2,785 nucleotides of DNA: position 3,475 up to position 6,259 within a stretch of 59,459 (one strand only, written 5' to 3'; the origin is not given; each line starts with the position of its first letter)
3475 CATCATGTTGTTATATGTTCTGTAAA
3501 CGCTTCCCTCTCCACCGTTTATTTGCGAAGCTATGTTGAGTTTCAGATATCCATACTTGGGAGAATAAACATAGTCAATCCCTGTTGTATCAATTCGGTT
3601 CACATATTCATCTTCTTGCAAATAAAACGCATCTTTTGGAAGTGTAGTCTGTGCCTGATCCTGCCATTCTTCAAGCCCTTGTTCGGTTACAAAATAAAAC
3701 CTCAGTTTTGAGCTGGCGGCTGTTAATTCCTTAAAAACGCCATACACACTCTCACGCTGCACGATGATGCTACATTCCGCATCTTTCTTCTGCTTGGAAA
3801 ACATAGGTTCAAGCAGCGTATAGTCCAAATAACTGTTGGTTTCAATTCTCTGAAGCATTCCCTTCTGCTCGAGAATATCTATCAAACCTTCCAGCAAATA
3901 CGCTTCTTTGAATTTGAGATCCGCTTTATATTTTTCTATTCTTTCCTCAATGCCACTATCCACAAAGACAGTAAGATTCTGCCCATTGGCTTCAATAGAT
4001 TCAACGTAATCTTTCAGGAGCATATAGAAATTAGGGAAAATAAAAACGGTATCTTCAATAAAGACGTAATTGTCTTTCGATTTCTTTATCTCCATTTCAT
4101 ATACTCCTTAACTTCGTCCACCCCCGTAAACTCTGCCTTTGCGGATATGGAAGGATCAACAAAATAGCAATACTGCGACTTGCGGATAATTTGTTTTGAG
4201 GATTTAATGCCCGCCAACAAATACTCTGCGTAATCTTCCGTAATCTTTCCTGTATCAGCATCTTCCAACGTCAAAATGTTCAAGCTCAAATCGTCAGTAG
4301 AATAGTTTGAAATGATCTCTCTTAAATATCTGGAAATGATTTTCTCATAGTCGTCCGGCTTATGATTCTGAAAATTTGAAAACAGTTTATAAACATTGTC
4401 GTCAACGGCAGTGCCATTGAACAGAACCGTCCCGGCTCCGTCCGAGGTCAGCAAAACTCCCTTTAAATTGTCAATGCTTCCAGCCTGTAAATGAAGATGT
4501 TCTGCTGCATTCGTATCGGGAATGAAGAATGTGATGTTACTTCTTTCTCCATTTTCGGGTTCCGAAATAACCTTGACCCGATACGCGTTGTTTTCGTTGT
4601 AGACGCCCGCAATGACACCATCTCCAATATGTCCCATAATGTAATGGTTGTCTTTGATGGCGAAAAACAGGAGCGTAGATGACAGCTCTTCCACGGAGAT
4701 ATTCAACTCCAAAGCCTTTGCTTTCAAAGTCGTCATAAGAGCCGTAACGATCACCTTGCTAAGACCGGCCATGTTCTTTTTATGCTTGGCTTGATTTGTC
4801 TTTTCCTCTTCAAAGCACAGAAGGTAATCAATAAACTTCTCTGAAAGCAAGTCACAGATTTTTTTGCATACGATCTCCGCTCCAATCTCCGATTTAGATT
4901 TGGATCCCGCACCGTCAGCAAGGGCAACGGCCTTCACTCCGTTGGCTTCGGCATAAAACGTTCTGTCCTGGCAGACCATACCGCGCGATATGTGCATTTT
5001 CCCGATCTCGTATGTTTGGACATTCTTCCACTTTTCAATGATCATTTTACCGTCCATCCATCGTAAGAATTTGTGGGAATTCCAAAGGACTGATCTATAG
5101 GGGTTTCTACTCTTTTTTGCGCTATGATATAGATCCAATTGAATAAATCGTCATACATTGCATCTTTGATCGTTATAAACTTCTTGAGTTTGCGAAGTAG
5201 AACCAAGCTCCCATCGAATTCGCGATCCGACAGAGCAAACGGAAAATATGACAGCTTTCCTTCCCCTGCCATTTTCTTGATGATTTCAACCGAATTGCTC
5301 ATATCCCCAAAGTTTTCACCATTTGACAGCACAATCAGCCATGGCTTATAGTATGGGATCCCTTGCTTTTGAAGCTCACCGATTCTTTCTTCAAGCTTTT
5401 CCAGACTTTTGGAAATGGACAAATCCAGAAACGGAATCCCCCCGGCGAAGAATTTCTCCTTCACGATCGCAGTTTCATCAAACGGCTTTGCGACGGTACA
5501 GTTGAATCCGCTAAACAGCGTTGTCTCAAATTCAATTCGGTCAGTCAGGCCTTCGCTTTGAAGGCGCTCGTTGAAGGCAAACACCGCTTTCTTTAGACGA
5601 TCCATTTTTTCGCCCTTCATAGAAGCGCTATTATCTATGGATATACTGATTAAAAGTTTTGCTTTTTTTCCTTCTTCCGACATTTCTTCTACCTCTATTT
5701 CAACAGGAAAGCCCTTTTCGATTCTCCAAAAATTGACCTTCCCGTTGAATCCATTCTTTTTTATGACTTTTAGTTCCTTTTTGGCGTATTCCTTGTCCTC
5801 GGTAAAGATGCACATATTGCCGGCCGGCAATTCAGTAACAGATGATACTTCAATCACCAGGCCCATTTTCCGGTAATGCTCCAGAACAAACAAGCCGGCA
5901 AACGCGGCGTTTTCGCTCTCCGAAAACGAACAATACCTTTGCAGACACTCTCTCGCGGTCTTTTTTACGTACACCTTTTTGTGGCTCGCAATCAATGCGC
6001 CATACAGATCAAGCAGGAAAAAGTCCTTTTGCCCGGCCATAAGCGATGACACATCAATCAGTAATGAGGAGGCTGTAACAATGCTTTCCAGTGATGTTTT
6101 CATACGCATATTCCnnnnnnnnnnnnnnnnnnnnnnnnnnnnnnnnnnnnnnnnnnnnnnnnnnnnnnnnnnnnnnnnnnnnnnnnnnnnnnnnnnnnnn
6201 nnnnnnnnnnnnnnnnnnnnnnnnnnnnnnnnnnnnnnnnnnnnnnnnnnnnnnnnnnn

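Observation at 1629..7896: TerY-P-type vWA/PP2C/kinase triad expanded to six translationally coupled genes with two membrane proteins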

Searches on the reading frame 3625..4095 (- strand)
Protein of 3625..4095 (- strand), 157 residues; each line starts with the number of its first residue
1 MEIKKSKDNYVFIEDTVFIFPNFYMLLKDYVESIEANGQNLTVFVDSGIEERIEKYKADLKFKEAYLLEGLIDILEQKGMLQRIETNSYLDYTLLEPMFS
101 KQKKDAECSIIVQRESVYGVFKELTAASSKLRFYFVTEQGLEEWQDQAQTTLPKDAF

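Call 56: search_solved_structures(query=A4, max_evalue=10)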
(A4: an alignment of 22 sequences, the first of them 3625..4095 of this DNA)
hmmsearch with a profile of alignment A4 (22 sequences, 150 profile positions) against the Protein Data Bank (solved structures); distinct sequences matched with E-value up to 10: 9.
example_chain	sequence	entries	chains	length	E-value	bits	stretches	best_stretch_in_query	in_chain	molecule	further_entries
3lkd_A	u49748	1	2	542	0.0051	20.2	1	28-120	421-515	Type I restriction-modification system methyltransferase subunit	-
4z4l_A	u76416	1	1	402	0.21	15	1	21-81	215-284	Cellobiose 2-epimerase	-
4z4j_A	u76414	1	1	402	0.22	15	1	21-81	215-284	Cellobiose 2-epimerase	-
7d5g_A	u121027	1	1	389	0.22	14.9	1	21-81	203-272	Cellobiose 2-epimerase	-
3b1f_A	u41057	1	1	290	0.23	14.9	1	3-129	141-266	Putative prephenate dehydrogenase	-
11hv_13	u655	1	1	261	0.24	14.8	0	94-139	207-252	Large ribosomal subunit protein eL13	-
9r2z_A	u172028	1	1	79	0.41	14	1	43-102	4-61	Transcription factor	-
9r2z_B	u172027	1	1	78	0.5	13.8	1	43-102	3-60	Transcription factor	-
8g60_LL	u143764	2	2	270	0.53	13.7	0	98-141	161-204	eL13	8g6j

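Call 61: predict_structure(alignment_id=A4)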
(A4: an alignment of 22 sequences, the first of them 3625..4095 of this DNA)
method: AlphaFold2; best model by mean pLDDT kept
length: 157 residues; sequences in the alignment: 22
mean_pLDDT: 91.2   pTM: 0.85
mean pLDDT of the five models: 91.2, 89.2, 89.2, 88.1, 87.6
residues with pLDDT >= 90: 122; 70-90: 24; 50-70: 11; < 50: 0
segments of 3 or more residues with pLDDT < 50: none
pLDDT, mean of each block of 10 residues (from residue 1): 90 97 95 96 97 97 96 97 94 88 85 95 87 95 80 60
secondary structure, 60 per line:
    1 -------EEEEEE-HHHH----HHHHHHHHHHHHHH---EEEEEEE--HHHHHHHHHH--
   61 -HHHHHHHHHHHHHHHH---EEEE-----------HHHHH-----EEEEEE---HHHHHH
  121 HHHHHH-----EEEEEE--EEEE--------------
elements in order: E8-13 H15-18 H23-36 E40-46 H49-58 H62-77 E81-84 H96-100 E106-111 H115-126 E132-137 E140-143

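Call 64: fold_search(model_id=the predicted structure, library=pdb)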
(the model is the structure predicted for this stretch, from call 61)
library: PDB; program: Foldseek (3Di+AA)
matches with E <= 10: 1296; with E <= 0.001: 0
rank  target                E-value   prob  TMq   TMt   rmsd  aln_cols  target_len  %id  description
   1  1o4w                  1.3e-03  1.00  0.53  0.63   4.0       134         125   15  CRYSTAL STRUCTURE OF a PIN (PILT N-TERMINUS) DOMAIN CONTAINING PROTEIN (AF0591) FROM ARCHAEOGLOBUS FULGIDUS AT 1.90 A RE (released 2003-07-29)
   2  7mqa_SL               3.8e-03  1.00  0.47  0.44   5.0       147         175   12  Cryo-EM structure of the human SSU processome, state post-A1 (released 2021-09-22)
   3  7mq8_SL               4.0e-03  0.99  0.47  0.40   5.3       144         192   12  Cryo-EM structure of the human SSU processome, state pre-A1 (released 2021-09-22)
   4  5yz4                  4.3e-03  0.99  0.45  0.51   5.2       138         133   10  Structure of the PIN domain endonuclease Utp24 (released 2018-12-19)
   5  5f4h_C                4.6e-03  0.99  0.44  0.19   5.3       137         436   14  Archael RuvB-like Holiday junction helicase (released 2016-12-21)
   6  4lgv_B                5.2e-03  0.98  0.45  0.19   6.6       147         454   10  X-ray crystal structure of Glucose-6-phosphate 1-dehydrogenase from Mycobacterium avium (released 2013-07-24)
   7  3qyf_B                5.6e-03  0.98  0.45  0.29   9.9       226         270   12  Crystal structure of the CRISPR-associated protein SSO1393 from Sulfolobus solfataricus (released 2011-03-23)
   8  9n7a_SL               6.4e-03  0.99  0.45  0.49   5.4       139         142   14  SSU processome maturation and disassembly, State N (released 2025-11-05)
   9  2hww_C                7.2e-03  1.00  0.48  0.52   5.6       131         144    8  Structure of PIN domain of human SMG6 (released 2006-11-14)
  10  3qyf_A                7.7e-03  0.96  0.44  0.29   9.8       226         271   12  Crystal structure of the CRISPR-associated protein SSO1393 from Sulfolobus solfataricus (released 2011-03-23)
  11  6wxw_A                1.0e-02  0.99  0.50  0.25   5.2       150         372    6  crystal structure of apo Card1 (released 2020-12-30)
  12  6d23_B                1.0e-02  0.92  0.43  0.17   7.0       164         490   13  GLUCOSE-6-P DEHYDROGENASE (APO FORM) FROM TRYPANOSOMA CRUZI (released 2018-05-02)
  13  4lgv_A                1.1e-02  0.97  0.45  0.19   5.6       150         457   12  X-ray crystal structure of Glucose-6-phosphate 1-dehydrogenase from Mycobacterium avium (released 2013-07-24)
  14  5f4h_B                1.3e-02  0.99  0.45  0.19   4.6       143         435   15  Archael RuvB-like Holiday junction helicase (released 2016-12-21)
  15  6zqd_UX               1.4e-02  0.97  0.46  0.44   5.3       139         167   13  Cryo-EM structure of the 90S pre-ribosome from Saccharomyces cerevisiae, state Post-A1 (released 2020-09-23)
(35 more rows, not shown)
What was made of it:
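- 2716..4095 (-): Ser/Thr kinase (459 aa). It has an N-terminal PIN-like domain (nt 3625-4095) and a kinase domain with a distinctive helical C-lobe (nt 2719-3570). The AF2 model of the N-domain has pLDDT 91, and its top Foldseek hits are PIN domains (1o4w, Utp24, SMG6; TM 0.45-0.63) (calls 61, 64).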

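Call 65: search_protein_families(library=pfam, alignment_id=A4, max_evalue=5)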
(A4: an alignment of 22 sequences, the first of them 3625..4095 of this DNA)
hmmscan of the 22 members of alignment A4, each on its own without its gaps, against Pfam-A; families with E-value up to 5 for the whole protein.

A. member 1, window:3625-4095:- (157 aa): 1 family
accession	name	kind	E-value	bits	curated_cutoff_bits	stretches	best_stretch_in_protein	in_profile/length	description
PF02144.21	Rad1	-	0.013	15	24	1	71-138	113-179/257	Repair protein Rad1/Rec1/Rad17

B. families by the number of members that match (of 22 scanned): 16 families
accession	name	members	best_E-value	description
PF13684.11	FakA-like_C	1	3.9e-05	Fatty acid kinase subunit A-like, C-terminal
PF07997.16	DUF1694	1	0.0024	Protein of unknown function (DUF1694)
PF20504.3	IntS14_C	1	0.007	Integrator complex subunit 14, alpha-helical domain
PF06590.16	PerB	1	0.0083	PerB protein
PF02144.21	Rad1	1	0.013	Repair protein Rad1/Rec1/Rad17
PF05755.17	REF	1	0.019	Rubber elongation factor protein (REF)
PF00485.24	PRK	1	0.029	Phosphoribulokinase / Uridine kinase family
PF05060.20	MGAT2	1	0.031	N-acetylglucosaminyltransferase II (MGAT2)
PF07548.16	ChlamPMP_M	1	0.053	Chlamydia polymorphic membrane protein middle domain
PF15905.10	HMMR_N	1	0.061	Hyaluronan mediated motility receptor N-terminal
PF14782.12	BBS2_GAE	1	0.079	BBS2 GAE domain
PF21892.1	TMEM145_N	1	0.079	TMEM145, N-terminal domain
PF19615.4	DUF6120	1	0.086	Family of unknown function (DUF6120)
PF12033.13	DUF3519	1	0.17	Protein of unknown function (DUF3519)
PF02465.23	FliD_N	1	0.22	Flagellar hook-associated protein 2 N-terminus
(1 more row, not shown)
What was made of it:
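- Tried and rejected: The kinase N-domain profile found nothing significant in PDB sequences (call 56) or in Pfam (call 65).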

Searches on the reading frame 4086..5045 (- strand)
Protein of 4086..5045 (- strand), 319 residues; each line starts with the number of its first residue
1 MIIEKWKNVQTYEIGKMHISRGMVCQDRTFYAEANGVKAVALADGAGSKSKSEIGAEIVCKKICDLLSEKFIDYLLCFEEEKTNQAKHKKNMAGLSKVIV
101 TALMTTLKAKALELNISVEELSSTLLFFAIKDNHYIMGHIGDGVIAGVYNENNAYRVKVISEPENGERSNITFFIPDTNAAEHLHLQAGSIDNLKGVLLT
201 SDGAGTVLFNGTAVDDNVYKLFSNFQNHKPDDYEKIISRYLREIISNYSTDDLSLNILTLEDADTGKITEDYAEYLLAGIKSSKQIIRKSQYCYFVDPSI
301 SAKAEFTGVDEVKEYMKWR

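Call 3: search_protein_families(library=pfam, proteins=[window:4086-5045:-], max_evalue=0.1)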
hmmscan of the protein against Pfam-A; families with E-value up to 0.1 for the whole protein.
window:4086-5045:- (319 aa): 2 families
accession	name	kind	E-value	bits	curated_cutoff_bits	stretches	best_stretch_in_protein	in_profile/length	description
PF13672.11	PP2C_2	-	6.2e-37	127.6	24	1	14-229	1-199/209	Protein phosphatase 2C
PF24395.1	OLD-like_TOPRIM_1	-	0.025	14.8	27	1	53-100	36-83/162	OLD-like TOPRIM 1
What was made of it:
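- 4086..5045 (-): PP2C-family Ser/Thr phosphatase (319 aa). PF13672 PP2C_2, E 6e-37 (call 3).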

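Call 4: search_protein_families(library=padloc, proteins=[window:4086-5045:-], max_evalue=0.1)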
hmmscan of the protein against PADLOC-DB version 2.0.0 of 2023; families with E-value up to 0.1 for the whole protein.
window:4086-5045:- (319 aa): 0 families

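Call 5: search_protein_families(library=ncbifam, proteins=[window:4086-5045:-], max_evalue=0.1)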
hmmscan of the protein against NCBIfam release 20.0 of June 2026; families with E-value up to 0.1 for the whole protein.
window:4086-5045:- (319 aa): 1 family
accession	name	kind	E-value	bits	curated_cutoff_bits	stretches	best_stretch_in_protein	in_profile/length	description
NF033484.1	Stp1_PP2C_phos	equivalog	1.5e-05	24.6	230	1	26-145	12-114/232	Stp1/IreP family PP2C-type Ser/Thr phosphatase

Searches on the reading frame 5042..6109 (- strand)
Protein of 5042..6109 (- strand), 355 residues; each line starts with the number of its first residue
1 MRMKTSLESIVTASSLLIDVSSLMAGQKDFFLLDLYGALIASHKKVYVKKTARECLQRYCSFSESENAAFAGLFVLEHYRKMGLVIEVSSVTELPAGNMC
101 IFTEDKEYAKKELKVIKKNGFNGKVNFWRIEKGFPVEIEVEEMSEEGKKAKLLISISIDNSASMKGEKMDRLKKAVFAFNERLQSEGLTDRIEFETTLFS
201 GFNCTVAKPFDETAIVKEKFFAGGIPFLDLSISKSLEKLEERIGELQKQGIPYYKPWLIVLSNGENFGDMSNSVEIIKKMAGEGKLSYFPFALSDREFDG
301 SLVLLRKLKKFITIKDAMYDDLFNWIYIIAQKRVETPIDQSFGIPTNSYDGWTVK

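Call 3: search_protein_families(library=pfam, proteins=[window:5042-6109:-], max_evalue=0.1)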
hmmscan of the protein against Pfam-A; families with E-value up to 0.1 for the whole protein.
window:5042-6109:- (355 aa): 0 families

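Call 4: search_protein_families(library=padloc, proteins=[window:5042-6109:-], max_evalue=0.1)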
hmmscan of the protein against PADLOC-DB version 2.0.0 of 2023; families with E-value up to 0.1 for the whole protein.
window:5042-6109:- (355 aa): 0 families

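Call 5: search_protein_families(library=ncbifam, proteins=[window:5042-6109:-], max_evalue=0.1)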
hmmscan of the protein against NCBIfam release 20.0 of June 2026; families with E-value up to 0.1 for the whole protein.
window:5042-6109:- (355 aa): 0 families

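Call 58: search_solved_structures(query=A2, max_evalue=1)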
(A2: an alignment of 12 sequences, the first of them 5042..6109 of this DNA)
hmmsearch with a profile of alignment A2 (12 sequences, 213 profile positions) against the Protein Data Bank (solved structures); distinct sequences matched with E-value up to 1: 25.
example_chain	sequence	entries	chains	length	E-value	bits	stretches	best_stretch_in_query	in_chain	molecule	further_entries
1fba_A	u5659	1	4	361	0.013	18.3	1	73-137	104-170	FRUCTOSE 1,6-BISPHOSPHATE ALDOLASE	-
3tvy_A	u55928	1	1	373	0.12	15.1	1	6-71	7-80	Cell wall surface anchor family protein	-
3tw0_A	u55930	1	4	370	0.15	14.8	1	6-71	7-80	Cell wall surface anchor family protein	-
9c4f_I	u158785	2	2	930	0.24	14.1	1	12-123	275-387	Inter-alpha-trypsin inhibitor heavy chain H4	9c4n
6xmo_A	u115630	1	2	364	0.48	13.2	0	74-125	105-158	Fructose-bisphosphate aldolase A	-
11nh_A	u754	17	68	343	0.49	13.1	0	75-125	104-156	Fructose-bisphosphate aldolase A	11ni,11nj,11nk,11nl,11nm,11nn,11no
1j4e_A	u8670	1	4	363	0.49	13.1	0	75-125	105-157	FRUCTOSE-BISPHOSPHATE ALDOLASE A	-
8twk_A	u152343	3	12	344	0.49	13.1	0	75-125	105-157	Fructose-bisphosphate aldolase A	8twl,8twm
6xmm_A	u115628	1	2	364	0.52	13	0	75-125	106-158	Fructose-bisphosphate aldolase A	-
1ald_A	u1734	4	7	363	0.54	13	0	75-125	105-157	ALDOLASE A | FRUCTOSE-BISPHOSPHATE ALDOLASE | Fructose-bisphosphate aldolase A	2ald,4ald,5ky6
6xmh_A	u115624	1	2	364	0.54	13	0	75-125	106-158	Fructose-bisphosphate aldolase A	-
1ado_A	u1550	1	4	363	0.55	13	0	75-125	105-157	ALDOLASE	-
6xml_A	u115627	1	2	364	0.56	13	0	76-125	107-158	Fructose-bisphosphate aldolase A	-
3b8d_A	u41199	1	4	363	0.56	13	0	75-125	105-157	Fructose-bisphosphate aldolase A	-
1ex5_A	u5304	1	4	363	0.56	13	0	75-125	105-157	FRUCTOSE 1,6-BISPHOSPHATE ALDOLASE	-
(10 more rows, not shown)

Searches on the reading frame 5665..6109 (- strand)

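Call 66: search_protein_families(library=pfam, proteins=[window:5665-6109:-], max_evalue=5)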
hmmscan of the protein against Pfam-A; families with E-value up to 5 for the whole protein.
window:5665-6109:- (148 aa): 2 families
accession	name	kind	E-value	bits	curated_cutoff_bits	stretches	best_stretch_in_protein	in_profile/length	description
PF19407.5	DUF5979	-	0.036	15.1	25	1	87-141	47-100/104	Domain of unknown function (DUF5979)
PF01320.23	Colicin_Pyocin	-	0.078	13.5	21.2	1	80-135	30-79/82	Colicin immunity protein / pyocin immunity protein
